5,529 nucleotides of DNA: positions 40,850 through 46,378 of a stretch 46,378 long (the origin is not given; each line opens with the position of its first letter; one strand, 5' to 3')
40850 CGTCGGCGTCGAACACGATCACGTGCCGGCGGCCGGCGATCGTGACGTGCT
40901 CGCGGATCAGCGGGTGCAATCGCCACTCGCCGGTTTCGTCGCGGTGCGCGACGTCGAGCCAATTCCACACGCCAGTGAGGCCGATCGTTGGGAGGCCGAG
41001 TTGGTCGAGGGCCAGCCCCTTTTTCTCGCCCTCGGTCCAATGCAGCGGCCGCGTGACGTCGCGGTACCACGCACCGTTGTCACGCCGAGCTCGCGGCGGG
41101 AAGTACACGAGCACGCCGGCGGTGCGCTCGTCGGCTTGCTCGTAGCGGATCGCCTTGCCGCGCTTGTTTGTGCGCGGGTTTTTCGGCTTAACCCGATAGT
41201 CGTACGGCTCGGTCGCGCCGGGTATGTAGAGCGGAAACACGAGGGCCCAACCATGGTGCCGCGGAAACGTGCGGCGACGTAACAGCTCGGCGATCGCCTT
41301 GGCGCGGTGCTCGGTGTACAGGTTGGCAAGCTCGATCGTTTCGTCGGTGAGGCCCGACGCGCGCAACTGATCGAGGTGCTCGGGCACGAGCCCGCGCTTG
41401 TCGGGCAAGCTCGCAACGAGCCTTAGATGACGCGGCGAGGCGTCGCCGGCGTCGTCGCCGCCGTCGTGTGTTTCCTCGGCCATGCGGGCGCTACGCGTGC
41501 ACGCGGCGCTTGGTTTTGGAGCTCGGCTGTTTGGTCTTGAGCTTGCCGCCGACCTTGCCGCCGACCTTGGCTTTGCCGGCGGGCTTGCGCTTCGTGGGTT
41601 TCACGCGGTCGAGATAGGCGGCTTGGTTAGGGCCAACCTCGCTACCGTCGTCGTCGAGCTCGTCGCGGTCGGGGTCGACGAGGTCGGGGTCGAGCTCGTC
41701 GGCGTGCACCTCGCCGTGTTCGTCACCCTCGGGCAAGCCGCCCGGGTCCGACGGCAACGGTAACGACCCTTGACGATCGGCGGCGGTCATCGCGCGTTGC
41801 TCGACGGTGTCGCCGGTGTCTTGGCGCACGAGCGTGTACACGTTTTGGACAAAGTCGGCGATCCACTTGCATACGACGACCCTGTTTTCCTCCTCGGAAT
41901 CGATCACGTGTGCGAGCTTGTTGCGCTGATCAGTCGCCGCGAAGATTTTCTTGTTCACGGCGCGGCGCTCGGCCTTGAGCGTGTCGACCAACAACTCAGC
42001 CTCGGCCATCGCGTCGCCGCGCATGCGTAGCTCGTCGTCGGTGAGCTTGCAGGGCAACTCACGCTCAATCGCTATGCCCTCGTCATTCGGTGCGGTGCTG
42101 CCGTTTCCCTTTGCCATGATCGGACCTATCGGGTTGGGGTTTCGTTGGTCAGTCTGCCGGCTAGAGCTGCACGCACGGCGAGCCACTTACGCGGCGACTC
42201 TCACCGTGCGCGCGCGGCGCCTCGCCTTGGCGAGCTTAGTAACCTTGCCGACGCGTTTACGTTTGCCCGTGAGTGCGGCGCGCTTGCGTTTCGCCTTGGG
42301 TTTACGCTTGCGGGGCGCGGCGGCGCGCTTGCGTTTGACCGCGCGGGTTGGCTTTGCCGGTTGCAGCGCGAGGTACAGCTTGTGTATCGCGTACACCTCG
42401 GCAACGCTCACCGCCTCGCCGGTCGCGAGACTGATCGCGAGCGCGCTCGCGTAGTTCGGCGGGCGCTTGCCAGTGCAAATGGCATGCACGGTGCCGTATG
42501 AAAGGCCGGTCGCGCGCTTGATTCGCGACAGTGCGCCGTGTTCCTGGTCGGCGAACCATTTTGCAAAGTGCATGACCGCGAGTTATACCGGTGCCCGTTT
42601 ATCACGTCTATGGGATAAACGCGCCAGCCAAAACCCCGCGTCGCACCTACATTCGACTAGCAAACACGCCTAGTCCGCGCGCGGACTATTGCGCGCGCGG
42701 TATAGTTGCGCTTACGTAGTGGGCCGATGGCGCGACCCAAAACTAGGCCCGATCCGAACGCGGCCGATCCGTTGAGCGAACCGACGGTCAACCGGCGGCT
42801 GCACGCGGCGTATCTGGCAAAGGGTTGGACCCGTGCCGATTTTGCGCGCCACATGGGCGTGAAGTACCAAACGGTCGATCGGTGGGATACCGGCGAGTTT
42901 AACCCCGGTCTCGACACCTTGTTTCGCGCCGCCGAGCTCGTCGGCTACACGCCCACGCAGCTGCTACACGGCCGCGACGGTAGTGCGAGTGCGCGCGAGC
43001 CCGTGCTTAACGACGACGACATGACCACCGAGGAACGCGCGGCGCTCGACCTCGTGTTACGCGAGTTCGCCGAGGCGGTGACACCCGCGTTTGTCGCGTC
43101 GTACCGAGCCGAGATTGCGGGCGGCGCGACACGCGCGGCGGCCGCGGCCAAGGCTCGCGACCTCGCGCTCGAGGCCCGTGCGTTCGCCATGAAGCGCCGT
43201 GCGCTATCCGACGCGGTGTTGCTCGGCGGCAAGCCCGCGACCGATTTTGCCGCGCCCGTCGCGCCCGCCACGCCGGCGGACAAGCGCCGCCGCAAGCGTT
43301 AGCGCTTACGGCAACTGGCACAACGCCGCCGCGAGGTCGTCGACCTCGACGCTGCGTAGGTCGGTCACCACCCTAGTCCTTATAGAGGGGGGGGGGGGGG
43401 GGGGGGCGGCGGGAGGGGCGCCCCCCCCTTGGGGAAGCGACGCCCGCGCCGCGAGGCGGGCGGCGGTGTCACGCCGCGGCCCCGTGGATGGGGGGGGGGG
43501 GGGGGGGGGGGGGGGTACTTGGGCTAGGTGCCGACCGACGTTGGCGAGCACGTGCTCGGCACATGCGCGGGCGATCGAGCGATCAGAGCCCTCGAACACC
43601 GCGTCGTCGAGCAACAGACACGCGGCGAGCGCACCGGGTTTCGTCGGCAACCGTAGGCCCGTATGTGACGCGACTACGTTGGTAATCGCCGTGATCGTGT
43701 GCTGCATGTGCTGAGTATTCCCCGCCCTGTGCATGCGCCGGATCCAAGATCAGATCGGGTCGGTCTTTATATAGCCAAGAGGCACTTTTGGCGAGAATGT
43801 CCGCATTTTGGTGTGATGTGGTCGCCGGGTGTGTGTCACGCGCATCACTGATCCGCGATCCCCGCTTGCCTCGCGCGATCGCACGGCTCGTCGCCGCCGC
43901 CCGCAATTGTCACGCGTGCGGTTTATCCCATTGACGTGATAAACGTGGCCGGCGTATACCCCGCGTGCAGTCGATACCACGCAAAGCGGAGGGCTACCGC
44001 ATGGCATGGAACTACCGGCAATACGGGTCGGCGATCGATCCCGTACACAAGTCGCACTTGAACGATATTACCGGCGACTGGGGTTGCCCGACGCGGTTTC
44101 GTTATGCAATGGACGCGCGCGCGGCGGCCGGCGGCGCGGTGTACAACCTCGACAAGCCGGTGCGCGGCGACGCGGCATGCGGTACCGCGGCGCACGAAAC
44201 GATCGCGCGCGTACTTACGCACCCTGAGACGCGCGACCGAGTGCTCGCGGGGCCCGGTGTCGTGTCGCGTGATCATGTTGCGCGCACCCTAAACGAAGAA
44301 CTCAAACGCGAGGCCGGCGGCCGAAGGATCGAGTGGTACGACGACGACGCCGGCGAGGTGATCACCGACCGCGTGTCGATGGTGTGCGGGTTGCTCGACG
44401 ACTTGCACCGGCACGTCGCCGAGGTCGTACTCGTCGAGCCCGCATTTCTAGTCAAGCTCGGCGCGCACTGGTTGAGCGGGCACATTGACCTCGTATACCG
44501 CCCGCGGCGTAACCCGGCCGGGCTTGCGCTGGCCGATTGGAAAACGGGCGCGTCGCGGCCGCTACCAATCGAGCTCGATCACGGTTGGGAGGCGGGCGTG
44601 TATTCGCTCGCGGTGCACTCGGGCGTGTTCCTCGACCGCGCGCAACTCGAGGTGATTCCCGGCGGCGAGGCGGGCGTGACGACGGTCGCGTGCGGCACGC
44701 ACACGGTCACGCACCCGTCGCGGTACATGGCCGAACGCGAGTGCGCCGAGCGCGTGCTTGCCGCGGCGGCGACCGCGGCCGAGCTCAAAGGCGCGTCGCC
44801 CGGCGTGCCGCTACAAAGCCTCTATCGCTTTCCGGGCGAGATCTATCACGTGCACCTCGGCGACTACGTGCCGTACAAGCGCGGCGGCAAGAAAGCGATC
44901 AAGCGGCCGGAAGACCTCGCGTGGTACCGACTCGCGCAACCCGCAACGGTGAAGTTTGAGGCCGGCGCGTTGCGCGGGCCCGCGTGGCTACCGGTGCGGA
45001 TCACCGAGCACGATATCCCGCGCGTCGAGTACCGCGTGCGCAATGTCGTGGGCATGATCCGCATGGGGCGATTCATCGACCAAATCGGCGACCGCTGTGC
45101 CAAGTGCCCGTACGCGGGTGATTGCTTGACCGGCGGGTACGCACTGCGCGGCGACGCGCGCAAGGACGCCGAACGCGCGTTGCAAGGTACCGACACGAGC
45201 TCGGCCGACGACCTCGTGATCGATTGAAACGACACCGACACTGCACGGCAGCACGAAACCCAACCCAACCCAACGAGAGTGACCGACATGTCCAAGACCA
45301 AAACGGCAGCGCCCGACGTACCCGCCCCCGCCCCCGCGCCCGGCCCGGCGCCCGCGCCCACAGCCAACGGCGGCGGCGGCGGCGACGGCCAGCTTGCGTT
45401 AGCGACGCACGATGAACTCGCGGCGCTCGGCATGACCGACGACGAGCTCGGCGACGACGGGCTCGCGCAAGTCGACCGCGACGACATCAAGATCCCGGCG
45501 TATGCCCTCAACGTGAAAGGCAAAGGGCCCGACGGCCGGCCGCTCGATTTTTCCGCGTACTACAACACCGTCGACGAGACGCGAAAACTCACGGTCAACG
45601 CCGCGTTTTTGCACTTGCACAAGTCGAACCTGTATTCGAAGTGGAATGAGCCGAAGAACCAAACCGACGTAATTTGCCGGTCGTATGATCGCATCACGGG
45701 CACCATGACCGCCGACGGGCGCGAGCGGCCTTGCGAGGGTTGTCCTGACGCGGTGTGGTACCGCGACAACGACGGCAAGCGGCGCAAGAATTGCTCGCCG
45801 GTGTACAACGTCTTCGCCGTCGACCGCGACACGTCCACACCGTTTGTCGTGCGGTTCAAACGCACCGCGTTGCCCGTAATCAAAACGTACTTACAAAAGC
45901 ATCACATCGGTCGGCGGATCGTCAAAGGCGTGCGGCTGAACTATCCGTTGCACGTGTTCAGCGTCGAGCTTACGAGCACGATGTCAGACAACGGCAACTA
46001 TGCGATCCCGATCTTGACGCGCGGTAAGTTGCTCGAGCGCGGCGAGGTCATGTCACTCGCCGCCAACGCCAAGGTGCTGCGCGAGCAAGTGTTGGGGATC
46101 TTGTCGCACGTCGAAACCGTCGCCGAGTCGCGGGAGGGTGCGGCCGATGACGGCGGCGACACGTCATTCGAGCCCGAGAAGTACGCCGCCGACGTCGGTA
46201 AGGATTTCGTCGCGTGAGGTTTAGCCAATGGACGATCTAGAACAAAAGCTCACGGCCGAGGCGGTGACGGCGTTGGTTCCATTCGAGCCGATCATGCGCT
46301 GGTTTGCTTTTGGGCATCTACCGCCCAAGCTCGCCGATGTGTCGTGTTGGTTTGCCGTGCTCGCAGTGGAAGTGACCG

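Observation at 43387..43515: Two giant G homopolymers (G20 and G26) 83 bp apart inside the immunity region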

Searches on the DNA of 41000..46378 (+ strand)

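Call 4: search_dna_similar(query=window:41000-46378:+, collection=phages, mode=near)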
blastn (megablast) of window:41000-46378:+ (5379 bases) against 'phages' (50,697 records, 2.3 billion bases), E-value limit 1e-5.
No match.

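Call 29: search_rna_families(source=window, start=43200, end=43800, threshold=evalue, max_evalue=10)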
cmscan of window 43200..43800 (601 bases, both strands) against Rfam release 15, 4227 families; matches with E-value up to 10: 2.
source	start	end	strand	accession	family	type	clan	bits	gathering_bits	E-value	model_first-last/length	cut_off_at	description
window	43274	43299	+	RF01785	blv_FSE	Cis-reg; frameshift_element;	-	18.3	34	0.75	1-27/27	no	ribosomal frameshift site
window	43601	43671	-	RF01988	SECIS_2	Cis-reg;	-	14.8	70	8.5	1-55/55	no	Selenocysteine insertion sequence 2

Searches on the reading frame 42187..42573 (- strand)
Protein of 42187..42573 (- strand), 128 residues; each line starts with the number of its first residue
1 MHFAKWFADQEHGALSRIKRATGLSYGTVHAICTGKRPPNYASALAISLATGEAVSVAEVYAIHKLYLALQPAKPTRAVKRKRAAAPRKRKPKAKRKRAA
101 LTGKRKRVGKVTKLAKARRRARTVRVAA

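Call 8: search_protein_families(library=pfam, proteins=[window:42187-42573:-], max_evalue=0.01)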
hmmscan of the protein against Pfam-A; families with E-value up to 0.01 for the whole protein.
window:42187-42573:- (128 aa): 0 families

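Call 9: search_protein_families(library=phrogs, proteins=[window:42187-42573:-], max_evalue=0.01)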
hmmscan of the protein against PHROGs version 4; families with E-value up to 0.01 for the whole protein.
window:42187-42573:- (128 aa): 0 families

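Call 21: find_encoding_contigs(protein=window:42187-42573:-, flank=3000, max_places=10)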
Protein window:42187-42573:- (128 aa): 2 contigs read that carry it; 1 place shown.
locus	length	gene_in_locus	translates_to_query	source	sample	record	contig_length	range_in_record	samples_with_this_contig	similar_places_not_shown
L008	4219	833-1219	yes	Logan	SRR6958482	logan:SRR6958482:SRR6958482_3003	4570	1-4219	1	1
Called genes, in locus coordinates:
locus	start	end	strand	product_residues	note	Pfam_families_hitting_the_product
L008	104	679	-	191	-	PF13384:HTH_23 (weak), PF01381:HTH_3 (weak)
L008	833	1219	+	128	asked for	-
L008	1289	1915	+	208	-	-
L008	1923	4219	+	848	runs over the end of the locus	PF12965:DUF3854, PF06048:DUF927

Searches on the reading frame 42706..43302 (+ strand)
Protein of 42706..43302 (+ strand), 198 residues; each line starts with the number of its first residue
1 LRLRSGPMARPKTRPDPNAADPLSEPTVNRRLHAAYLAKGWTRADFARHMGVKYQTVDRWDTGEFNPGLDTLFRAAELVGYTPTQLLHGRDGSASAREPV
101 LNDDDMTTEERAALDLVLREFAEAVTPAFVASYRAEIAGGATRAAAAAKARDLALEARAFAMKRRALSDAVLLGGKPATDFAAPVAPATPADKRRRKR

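Call 8: search_protein_families(library=pfam, proteins=[window:42706-43302:+], max_evalue=0.01)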
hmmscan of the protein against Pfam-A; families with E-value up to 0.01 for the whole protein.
window:42706-43302:+ (198 aa): 5 families
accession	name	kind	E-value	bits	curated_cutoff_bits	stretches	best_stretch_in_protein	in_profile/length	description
PF01381.28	HTH_3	-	1e-06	29.1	23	1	34-85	3-54/55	Helix-turn-helix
PF13384.12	HTH_23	-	1.5e-05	25.1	24.6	1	30-60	6-37/50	Homeodomain-like domain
PF13518.12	HTH_28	-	0.0005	20.5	25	1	36-60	8-32/52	Helix-turn-helix domain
PF13560.12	HTH_31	-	0.0038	17.9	27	1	31-85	5-60/64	Helix-turn-helix domain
PF13443.12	HTH_26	-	0.0058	17.3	22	0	38-87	8-58/63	Cro/C1-type HTH DNA-binding domain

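Call 9: search_protein_families(library=phrogs, proteins=[window:42706-43302:+], max_evalue=0.01)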
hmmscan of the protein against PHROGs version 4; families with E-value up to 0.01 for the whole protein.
window:42706-43302:+ (198 aa): 12 families
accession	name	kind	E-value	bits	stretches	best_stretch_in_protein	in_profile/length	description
phrog_8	-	transcription regulation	4.6e-10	40.5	1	38-133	87-190/346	transcriptional regulator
phrog_2328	-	transcription regulation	4.4e-08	34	1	27-100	15-81/128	transcriptional repressor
phrog_4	-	transcription regulation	2.2e-07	31.2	1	28-96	137-201/400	transcriptional repressor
phrog_1373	-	transcription regulation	1.4e-06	29.4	1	24-98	63-134/166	transcriptional regulator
phrog_4836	-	transcription regulation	7.4e-06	26.6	1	31-104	79-147/194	CII-like regulator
phrog_3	-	transcription regulation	7.5e-06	27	1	26-100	87-161/430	transcriptional repressor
phrog_4779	-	transcription regulation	0.00018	23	1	38-64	13-39/98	transcriptional regulator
phrog_4583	-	transcription regulation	0.00021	22.2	1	32-88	15-71/81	transcriptional repressor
phrog_4739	-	unknown function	0.0003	21.4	1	26-98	66-138/167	-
phrog_2104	-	unknown function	0.001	20.3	1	38-68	50-80/103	-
phrog_3949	-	transcription regulation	0.001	20.1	1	42-87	28-73/161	transcriptional repressor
phrog_2439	-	transcription regulation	0.0021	18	1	30-83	10-63/367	transcriptional regulator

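Call 11: find_related_loci(query=window:42706-43302:+, collection=viral_contigs, flank=6000)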
Query window:42706-43302:+ (198 aa) in viral_contigs; peptide patterns used: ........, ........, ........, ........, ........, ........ (x = any residue, [..] = any of these).
14 stretches matched a pattern, but none encodes a relative of the query by tblastn (E <= 1e-3).

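Call 19: find_encoding_contigs(protein=window:42727-43299:+, flank=3000, max_places=10)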
Protein seq(191 aa) (191 aa): 2 contigs read that carry it; 1 place shown.
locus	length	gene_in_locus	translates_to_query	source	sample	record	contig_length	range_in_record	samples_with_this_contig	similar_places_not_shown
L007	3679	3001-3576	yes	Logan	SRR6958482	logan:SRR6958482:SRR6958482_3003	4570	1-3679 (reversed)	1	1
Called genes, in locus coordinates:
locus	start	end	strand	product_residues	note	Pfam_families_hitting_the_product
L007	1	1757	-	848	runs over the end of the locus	PF12965:DUF3854, PF06048:DUF927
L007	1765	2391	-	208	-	-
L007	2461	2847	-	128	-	-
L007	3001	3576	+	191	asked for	PF13384:HTH_23 (weak), PF01381:HTH_3 (weak)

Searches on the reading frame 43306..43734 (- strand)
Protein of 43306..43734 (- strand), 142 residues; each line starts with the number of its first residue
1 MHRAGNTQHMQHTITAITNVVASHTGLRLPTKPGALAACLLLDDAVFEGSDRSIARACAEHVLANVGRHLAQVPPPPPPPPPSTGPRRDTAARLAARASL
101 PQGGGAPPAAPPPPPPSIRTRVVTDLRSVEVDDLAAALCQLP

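Call 8: search_protein_families(library=pfam, proteins=[window:43306-43734:-], max_evalue=0.01)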
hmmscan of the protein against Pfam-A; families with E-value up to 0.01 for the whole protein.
window:43306-43734:- (142 aa): 0 families

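Call 9: search_protein_families(library=phrogs, proteins=[window:43306-43734:-], max_evalue=0.01)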
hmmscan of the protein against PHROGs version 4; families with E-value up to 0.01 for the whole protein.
window:43306-43734:- (142 aa): 0 families
